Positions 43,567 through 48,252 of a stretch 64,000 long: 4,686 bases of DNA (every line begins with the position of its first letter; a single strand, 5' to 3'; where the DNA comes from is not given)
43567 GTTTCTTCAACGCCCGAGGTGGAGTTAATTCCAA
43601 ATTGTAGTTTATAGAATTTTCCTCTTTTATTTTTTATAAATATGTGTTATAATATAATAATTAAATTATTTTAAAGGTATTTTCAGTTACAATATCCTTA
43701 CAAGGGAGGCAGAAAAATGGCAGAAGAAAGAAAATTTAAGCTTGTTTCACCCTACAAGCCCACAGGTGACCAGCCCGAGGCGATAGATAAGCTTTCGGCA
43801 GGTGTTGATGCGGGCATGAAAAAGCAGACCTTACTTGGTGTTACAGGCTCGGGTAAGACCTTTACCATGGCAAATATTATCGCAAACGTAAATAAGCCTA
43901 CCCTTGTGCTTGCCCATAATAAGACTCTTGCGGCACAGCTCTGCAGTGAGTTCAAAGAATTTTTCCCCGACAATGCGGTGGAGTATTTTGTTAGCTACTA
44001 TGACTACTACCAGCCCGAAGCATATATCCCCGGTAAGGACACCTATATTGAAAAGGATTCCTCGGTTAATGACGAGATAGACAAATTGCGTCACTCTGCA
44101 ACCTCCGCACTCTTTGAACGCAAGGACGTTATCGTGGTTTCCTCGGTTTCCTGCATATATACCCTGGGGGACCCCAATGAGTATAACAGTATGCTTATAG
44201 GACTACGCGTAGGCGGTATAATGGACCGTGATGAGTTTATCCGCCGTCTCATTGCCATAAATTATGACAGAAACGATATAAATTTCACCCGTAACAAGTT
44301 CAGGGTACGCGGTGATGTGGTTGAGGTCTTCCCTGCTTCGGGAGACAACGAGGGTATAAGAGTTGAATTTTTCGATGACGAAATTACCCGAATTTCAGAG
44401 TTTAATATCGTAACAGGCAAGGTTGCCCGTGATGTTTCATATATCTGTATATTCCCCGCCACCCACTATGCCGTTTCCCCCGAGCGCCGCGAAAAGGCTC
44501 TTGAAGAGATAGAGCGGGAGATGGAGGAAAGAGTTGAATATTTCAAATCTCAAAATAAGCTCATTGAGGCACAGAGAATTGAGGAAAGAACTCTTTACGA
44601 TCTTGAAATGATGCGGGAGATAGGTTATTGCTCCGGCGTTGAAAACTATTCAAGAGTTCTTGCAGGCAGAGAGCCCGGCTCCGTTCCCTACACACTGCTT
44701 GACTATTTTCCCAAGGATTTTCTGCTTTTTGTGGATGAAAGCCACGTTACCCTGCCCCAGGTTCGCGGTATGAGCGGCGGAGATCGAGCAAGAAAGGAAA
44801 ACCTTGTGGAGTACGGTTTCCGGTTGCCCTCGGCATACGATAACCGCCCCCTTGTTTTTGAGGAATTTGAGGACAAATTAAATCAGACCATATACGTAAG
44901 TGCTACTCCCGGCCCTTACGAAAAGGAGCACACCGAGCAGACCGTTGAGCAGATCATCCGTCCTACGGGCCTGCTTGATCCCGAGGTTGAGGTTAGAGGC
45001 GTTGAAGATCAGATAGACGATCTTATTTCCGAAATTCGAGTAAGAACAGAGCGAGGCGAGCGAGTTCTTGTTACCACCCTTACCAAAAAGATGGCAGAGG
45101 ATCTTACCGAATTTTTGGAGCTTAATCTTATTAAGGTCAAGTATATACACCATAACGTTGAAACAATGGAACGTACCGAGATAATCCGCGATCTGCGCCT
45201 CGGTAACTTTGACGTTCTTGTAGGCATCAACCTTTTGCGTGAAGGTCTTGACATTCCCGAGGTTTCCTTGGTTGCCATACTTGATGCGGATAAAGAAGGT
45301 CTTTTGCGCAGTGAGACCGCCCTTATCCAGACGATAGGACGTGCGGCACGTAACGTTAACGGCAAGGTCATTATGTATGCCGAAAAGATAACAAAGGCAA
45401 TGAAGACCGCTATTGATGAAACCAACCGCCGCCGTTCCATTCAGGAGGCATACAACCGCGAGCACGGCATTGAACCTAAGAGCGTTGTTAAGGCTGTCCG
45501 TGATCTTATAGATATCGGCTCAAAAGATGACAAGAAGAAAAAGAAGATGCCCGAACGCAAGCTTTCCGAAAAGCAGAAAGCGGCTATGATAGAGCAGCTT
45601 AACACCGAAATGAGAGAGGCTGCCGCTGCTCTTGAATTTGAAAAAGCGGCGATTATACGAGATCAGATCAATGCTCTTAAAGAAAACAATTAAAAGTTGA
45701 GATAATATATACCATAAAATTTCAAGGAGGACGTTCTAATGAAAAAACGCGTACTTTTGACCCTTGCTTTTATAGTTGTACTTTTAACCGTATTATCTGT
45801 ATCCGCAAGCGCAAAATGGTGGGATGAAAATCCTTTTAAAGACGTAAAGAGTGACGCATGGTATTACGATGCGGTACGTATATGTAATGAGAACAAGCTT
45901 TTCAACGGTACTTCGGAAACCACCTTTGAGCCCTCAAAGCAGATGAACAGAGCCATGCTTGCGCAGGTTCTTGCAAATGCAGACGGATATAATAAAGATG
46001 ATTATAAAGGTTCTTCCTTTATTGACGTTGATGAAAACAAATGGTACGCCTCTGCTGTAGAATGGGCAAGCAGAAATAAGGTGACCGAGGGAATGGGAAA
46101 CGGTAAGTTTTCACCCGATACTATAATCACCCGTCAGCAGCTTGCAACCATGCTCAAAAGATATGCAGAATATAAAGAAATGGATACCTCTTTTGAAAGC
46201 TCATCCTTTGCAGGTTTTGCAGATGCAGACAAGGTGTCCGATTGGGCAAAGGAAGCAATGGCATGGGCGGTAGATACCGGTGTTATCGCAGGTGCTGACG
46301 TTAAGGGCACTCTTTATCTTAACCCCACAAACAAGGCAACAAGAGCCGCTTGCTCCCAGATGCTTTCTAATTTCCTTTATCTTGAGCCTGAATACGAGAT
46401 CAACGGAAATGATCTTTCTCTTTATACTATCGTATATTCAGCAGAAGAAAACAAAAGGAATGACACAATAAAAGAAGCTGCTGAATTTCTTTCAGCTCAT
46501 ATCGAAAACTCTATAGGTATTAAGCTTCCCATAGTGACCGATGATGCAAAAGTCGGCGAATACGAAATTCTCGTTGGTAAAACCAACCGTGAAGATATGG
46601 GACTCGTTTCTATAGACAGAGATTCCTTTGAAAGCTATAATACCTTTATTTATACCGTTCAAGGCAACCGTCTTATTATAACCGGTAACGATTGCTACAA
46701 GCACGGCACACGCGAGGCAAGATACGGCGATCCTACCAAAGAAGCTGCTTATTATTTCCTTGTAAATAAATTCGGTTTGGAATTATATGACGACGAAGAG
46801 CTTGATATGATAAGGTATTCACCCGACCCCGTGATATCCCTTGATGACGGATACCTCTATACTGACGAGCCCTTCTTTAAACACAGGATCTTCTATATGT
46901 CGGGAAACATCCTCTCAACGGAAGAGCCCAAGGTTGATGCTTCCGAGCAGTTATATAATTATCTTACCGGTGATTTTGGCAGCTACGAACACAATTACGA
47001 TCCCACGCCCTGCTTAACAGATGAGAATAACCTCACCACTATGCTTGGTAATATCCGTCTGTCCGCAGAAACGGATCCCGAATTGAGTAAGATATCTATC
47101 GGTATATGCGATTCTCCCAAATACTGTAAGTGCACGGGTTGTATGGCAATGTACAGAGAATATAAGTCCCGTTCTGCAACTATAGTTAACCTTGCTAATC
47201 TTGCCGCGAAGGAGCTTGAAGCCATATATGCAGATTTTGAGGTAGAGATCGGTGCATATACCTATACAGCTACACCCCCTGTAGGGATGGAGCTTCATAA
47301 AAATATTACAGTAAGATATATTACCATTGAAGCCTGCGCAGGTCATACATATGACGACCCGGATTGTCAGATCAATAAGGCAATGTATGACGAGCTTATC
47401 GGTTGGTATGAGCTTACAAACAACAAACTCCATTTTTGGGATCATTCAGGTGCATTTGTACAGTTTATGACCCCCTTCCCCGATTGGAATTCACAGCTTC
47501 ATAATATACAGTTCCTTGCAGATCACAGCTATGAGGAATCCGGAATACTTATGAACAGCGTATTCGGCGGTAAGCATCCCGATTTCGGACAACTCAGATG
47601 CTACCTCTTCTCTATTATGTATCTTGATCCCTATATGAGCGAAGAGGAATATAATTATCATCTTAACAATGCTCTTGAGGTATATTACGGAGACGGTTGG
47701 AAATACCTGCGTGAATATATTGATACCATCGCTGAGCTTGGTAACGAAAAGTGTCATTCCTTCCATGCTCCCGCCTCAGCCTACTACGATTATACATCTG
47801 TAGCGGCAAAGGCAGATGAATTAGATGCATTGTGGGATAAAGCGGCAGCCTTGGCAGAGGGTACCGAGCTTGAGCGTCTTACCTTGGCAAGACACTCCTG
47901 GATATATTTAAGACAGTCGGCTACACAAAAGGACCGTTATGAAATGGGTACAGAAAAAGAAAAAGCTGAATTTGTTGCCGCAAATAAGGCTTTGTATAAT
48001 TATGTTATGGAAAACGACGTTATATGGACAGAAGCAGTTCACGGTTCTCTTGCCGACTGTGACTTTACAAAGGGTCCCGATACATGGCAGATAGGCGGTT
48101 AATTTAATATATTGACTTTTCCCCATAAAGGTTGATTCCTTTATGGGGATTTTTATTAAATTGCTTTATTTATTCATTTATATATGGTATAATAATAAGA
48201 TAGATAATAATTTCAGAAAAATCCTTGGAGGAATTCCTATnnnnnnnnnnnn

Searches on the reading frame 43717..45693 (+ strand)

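Call 65: search_protein_families(library=pfam, proteins=[window:43717-45693:+], max_evalue=0.00001)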
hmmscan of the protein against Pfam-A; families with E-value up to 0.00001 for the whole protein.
window:43717-45693:+ (658 aa): 6 families
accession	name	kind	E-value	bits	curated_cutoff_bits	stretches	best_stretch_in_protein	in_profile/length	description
PF17757.6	UvrB_inter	-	1.7e-30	105.4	22.9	1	162-251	2-91/91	UvrB interaction domain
PF00271.37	Helicase_C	-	9.4e-22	77.8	23.5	1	433-546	3-109/110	Helicase conserved C-terminal domain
PF12344.14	UvrB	-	1.2e-21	76.7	27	1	553-595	1-43/43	Ultra-violet resistance protein B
PF04851.21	ResIII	-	6.2e-13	49.4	22.5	1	15-117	4-110/164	Type III restriction enzyme, res subunit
PF02151.25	UVR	-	4.2e-10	39.5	21.5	1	624-656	3-35/36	UvrB/uvrC motif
PF00270.35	DEAD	-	6.8e-06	26.3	26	0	18-85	3-71/167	DEAD/DEAH box helicase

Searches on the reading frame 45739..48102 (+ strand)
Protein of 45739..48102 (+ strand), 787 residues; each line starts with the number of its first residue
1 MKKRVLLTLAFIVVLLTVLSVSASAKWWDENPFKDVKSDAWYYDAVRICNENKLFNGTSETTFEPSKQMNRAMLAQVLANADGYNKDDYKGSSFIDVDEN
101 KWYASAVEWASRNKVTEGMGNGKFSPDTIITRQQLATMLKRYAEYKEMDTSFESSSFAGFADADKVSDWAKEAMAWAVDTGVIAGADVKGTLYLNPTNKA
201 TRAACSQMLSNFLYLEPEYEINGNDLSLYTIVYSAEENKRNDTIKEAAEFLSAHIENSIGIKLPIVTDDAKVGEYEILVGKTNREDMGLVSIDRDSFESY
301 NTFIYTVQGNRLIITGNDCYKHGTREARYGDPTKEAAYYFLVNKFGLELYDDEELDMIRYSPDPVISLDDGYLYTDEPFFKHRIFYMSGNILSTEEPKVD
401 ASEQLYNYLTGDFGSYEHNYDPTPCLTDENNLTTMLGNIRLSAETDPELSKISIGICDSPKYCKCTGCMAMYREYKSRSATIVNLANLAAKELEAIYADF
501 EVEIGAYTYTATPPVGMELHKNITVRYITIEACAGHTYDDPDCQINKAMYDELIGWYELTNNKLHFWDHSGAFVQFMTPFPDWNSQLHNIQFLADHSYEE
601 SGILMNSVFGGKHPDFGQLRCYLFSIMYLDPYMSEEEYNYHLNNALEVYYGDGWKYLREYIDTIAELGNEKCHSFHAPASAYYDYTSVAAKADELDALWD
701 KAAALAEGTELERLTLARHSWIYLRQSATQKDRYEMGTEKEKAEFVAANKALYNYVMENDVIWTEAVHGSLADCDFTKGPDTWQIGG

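Call 65: search_protein_families(library=pfam, proteins=[window:45739-48102:+], max_evalue=0.00001)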
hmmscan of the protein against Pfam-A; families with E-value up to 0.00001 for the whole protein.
window:45739-48102:+ (787 aa): 2 families
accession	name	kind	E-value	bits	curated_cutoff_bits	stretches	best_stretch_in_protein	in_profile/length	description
PF16126.11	DUF4838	-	2.3e-34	119.5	26.6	1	423-662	93-325/325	Domain of unknown function (DUF4838)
PF00395.25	SLH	-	1.6e-26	92.5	20.8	2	96-136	4-44/44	S-layer homology domain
